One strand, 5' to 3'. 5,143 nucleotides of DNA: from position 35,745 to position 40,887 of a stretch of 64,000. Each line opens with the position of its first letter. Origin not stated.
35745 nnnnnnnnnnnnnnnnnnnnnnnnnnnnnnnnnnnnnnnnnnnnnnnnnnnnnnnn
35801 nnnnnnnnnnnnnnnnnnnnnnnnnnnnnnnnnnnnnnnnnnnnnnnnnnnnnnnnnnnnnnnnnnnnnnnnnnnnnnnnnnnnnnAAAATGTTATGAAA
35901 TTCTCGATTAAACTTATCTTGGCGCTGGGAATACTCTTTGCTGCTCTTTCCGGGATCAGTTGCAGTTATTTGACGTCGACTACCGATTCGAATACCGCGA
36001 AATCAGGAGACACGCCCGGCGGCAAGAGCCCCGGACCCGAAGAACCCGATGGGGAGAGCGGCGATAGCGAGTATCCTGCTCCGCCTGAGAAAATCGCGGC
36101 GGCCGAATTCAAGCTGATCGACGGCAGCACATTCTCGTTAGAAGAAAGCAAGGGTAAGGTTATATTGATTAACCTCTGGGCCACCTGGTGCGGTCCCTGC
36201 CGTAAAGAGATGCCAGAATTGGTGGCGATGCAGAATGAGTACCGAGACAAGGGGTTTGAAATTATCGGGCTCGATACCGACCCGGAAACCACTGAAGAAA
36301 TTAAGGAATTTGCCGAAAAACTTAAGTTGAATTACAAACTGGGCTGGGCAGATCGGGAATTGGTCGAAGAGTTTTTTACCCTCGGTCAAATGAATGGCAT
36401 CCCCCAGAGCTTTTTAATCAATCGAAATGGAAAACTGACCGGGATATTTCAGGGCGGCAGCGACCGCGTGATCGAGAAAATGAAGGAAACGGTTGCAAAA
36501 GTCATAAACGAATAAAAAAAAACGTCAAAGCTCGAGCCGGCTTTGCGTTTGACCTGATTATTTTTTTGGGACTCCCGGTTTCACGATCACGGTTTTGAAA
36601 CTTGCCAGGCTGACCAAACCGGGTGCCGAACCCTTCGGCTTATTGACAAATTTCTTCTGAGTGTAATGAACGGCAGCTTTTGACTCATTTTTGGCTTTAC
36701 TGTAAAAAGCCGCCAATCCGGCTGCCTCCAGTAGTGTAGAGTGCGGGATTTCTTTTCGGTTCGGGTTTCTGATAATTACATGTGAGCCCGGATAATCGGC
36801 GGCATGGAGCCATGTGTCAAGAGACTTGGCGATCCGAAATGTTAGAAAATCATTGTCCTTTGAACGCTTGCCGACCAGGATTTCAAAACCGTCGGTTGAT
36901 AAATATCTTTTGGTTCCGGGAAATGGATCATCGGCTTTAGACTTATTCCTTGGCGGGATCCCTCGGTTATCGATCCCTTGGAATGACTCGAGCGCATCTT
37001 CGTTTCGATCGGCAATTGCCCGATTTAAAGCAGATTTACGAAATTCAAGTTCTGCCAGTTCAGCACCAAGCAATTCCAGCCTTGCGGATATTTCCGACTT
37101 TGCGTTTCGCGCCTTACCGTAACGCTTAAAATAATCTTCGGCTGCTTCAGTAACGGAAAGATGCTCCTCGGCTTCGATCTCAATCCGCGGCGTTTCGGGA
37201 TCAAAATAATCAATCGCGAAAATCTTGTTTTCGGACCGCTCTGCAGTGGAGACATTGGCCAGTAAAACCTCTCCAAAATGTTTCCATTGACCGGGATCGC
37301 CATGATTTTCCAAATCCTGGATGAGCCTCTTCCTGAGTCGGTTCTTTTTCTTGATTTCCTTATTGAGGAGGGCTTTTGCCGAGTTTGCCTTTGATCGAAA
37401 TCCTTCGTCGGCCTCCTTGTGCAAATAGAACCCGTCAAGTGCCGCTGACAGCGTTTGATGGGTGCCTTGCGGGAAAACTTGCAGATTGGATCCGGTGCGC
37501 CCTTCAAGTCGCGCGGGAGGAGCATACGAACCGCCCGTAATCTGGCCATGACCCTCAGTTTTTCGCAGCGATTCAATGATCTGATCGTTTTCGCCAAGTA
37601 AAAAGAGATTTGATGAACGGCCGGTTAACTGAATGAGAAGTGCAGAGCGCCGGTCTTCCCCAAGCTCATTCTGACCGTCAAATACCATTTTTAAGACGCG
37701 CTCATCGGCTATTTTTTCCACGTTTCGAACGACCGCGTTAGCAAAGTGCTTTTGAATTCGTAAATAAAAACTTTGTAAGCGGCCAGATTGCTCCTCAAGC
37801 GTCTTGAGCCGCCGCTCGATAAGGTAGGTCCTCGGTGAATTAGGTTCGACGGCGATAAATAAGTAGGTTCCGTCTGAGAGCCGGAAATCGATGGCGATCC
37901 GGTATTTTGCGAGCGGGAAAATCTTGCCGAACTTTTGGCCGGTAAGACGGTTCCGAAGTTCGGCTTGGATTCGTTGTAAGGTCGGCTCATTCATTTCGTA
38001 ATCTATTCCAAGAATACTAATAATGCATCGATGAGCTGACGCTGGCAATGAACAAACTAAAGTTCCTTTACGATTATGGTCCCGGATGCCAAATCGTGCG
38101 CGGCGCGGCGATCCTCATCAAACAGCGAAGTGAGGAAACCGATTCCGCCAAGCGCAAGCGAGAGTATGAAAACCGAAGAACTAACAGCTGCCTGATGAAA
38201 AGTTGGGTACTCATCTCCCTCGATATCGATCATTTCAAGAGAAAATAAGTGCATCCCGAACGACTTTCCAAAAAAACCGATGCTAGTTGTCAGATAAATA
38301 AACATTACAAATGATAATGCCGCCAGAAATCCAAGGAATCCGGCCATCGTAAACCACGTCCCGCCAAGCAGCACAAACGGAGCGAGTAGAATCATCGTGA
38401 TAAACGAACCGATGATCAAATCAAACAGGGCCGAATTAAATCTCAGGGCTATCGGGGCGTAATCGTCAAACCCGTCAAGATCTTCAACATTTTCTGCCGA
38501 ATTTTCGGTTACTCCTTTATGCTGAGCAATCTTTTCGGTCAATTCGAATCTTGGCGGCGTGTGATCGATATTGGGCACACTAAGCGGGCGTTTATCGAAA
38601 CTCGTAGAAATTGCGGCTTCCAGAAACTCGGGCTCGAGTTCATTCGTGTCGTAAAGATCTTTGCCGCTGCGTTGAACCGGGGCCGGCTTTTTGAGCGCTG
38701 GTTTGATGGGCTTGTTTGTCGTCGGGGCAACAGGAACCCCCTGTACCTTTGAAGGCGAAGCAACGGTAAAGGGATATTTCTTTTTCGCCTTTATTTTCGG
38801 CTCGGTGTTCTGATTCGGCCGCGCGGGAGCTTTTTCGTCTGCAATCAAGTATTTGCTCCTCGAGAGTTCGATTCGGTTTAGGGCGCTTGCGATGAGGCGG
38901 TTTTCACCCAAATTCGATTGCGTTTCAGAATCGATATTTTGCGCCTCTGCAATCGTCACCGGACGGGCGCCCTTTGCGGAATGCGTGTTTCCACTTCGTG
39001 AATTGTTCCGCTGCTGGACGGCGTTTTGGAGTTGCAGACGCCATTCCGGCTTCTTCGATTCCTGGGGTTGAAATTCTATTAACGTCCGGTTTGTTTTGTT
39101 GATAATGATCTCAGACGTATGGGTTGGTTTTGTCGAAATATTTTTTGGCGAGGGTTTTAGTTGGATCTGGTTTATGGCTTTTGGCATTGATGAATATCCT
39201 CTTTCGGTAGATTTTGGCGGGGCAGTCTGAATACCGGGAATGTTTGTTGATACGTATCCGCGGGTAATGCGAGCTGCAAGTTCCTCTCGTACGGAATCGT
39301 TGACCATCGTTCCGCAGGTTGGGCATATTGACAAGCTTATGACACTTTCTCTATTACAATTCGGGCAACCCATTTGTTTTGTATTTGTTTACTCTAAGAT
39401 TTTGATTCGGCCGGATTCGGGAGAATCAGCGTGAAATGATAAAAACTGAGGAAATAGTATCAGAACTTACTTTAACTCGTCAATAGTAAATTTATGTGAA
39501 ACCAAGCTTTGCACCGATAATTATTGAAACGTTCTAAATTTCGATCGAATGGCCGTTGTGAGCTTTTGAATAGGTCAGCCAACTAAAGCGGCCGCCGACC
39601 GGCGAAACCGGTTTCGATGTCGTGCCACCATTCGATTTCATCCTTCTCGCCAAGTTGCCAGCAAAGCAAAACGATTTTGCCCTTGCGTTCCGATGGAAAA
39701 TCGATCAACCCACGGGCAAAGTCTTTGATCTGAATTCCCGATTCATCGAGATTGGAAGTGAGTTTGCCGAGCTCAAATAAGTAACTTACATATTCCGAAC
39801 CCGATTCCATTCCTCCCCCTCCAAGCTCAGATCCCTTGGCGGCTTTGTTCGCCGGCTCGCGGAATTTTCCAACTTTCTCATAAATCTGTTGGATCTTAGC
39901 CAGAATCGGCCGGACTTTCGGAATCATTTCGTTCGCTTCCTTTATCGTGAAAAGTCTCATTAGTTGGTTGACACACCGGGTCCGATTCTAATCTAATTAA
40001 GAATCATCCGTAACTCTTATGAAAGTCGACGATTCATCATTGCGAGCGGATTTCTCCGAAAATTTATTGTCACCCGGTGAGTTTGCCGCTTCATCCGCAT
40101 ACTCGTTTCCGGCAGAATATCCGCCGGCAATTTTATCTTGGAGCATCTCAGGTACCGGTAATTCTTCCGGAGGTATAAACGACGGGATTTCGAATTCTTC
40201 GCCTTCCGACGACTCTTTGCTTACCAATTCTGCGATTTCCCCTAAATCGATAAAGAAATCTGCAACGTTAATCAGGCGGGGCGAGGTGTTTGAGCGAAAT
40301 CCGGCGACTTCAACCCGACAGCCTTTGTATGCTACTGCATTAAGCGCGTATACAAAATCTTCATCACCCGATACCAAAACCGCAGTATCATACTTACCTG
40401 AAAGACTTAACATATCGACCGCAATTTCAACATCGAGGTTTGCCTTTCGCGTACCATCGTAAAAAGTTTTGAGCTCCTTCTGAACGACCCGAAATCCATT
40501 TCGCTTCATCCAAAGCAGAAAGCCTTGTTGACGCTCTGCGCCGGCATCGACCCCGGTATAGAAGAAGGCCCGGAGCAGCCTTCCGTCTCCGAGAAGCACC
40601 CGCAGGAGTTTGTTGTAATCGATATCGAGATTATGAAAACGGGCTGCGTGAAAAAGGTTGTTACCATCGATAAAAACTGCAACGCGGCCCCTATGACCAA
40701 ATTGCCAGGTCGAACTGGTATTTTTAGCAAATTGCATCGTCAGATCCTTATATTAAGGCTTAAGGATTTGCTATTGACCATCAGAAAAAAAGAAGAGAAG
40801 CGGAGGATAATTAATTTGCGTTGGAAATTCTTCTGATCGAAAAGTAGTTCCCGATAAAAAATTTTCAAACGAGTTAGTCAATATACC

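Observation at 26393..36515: Ser/Thr phosphosignalling neighbourhood: active kinase, TPR protein, paralogous pseudokinase, triple-FHA ABC exporter and TlpA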

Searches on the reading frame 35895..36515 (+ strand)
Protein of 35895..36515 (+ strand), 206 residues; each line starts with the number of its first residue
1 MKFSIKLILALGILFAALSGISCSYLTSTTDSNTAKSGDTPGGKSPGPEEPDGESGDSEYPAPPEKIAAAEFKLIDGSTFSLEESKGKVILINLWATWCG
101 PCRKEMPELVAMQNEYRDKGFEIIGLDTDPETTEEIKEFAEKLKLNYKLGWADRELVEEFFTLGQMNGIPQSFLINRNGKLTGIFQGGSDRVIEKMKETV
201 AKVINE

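Call 3: search_protein_families(library=pfam, proteins=[window:35895-36515:+], max_evalue=0.01)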
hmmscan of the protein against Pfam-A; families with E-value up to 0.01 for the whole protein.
window:35895-36515:+ (206 aa): 7 families
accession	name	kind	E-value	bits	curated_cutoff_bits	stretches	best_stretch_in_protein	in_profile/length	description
PF00578.27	AhpC-TSA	-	5.5e-21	75.2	26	1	69-182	5-122/124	AhpC/TSA family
PF08534.16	Redoxin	-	5.8e-20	72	26.6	1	75-191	16-138/148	Redoxin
PF13905.12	Thioredoxin_8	-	1.1e-12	48.6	27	1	87-180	1-93/94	Thioredoxin-like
PF00085.26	Thioredoxin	-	2e-09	37.8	23.5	1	86-132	16-62/103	Thioredoxin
PF00255.25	GSHPx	-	8.2e-08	32.2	27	1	72-141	6-80/108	Glutathione peroxidase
PF13098.12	Thioredoxin_2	-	0.0027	18.5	27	1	85-180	3-86/104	Thioredoxin-like domain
PF14595.12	Thioredoxin_9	-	0.0041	17.5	25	0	134-188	64-117/129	Thioredoxin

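Call 70: search_protein_families(library=ncbifam, proteins=[window:35895-36515:+], max_evalue=0.00001)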
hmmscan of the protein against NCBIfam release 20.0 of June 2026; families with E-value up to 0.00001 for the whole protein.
window:35895-36515:+ (206 aa): 9 families
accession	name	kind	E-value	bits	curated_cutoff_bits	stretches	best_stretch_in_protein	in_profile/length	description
NF047696.1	ThlDiSintTplARhiz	equivalog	2.3e-25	89.7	230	1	61-188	71-200/219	thiol:disulfide interchange protein TlpA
NF002854.0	PRK03147.1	subfamily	8.1e-25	87.7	170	1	69-189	42-160/176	thiol-disulfide oxidoreductase ResA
TIGR00385.1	dsbE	subfamily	5.1e-12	45.7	123.15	1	84-187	60-156/173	DsbE family thiol:disulfide interchange protein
NF041054.1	WAxxUGC_long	equivalog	5.2e-12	45.7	300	1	68-181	83-194/354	ResA-like WAxxUGC motif-containing protein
NF041202.1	StoA_CxxC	exception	5.6e-12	45.8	210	1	68-184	34-147/163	endospore biogenesis thiol-disulfide oxidoreductase StoA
TIGR01068.1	thioredoxin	equivalog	1.4e-08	34.8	96.8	1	85-132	12-58/101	thioredoxin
NF011941.0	PRK15412.1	equivalog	1.5e-07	31.1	359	1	85-182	66-156/185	thiol:disulfide interchange protein DsbE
NF007900.0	PRK10606.1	equivalog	4.8e-07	29.5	270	1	66-140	4-83/183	glutathione peroxidase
NF006960.0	PRK09437.1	equivalog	2.9e-06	27.3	140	1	71-186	12-137/156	thioredoxin-dependent thiol peroxidase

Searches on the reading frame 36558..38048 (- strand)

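Call 3: search_protein_families(library=pfam, proteins=[window:36558-38048:-], max_evalue=0.01)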
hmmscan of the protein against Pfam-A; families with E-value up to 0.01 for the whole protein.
window:36558-38048:- (496 aa): 3 families
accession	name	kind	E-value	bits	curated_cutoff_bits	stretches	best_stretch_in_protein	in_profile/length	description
PF05833.16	NFACT_N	-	1.4e-42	146.5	31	2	194-344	275-424/456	NFACT N-terminal and middle domains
PF05670.18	NFACT-R_1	-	4.6e-13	50.1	29.8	1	382-473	5-98/112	NFACT protein RNA binding domain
PF18297.6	NFACT-R_2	-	1.3e-07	32.1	26.9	1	386-466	8-83/104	NFACT protein RNA binding domain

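Call 70: search_protein_families(library=ncbifam, proteins=[window:36558-38048:-], max_evalue=0.00001)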
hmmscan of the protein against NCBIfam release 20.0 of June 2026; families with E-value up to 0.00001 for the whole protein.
window:36558-38048:- (496 aa): 2 families
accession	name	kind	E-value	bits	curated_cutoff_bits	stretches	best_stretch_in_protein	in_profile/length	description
NF038240.1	fibro_bind_EfbA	exception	1.4e-53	182.4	1025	2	195-492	266-558/567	fibronectin-binding protein EfbA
NF041120.1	RqcH_arch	equivalog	7.7e-21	74.5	400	1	211-456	298-522/645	ribosome rescue protein RqcH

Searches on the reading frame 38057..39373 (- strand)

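Call 3: search_protein_families(library=pfam, proteins=[window:38057-39373:-], max_evalue=0.01)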
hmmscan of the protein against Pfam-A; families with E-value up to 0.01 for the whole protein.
window:38057-39373:- (438 aa): 1 family
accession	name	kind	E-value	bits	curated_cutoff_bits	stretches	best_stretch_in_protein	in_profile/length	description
PF06271.18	RDD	-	5.4e-13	49.9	24.1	1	305-430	1-136/137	RDD family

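Call 70: search_protein_families(library=ncbifam, proteins=[window:38057-39373:-], max_evalue=0.00001)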
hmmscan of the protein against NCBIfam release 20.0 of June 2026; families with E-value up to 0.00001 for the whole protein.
window:38057-39373:- (438 aa): 0 families

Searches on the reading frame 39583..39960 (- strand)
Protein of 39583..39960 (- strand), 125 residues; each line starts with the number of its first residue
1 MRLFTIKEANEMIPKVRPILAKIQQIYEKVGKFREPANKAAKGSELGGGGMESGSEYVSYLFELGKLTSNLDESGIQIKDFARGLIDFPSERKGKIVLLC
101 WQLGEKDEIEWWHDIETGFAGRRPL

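Call 36: search_protein_families(library=pfam, proteins=[window:39583-39960:-], max_evalue=0.00001)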
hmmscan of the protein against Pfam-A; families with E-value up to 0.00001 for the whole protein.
window:39583-39960:- (125 aa): 1 family
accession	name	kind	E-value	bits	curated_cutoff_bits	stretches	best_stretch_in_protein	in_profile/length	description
PF09969.14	DUF2203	-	7.6e-33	114.2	24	1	2-125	1-122/122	Uncharacterized conserved protein (DUF2203)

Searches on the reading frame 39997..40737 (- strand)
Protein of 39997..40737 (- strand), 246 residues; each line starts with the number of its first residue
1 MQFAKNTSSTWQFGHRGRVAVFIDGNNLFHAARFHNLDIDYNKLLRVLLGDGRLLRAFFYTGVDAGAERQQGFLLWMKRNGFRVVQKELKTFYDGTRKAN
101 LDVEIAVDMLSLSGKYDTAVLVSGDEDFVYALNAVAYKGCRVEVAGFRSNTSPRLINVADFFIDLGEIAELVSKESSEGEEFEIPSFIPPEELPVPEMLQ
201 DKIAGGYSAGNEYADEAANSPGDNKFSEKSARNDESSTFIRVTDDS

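Call 36: search_protein_families(library=pfam, proteins=[window:39997-40737:-], max_evalue=0.00001)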
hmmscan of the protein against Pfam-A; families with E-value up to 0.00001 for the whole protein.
window:39997-40737:- (246 aa): 1 family
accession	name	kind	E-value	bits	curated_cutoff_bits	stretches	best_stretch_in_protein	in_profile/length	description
PF01936.24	NYN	-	2.3e-36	125.9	24.2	1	18-165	1-144/145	NYN domain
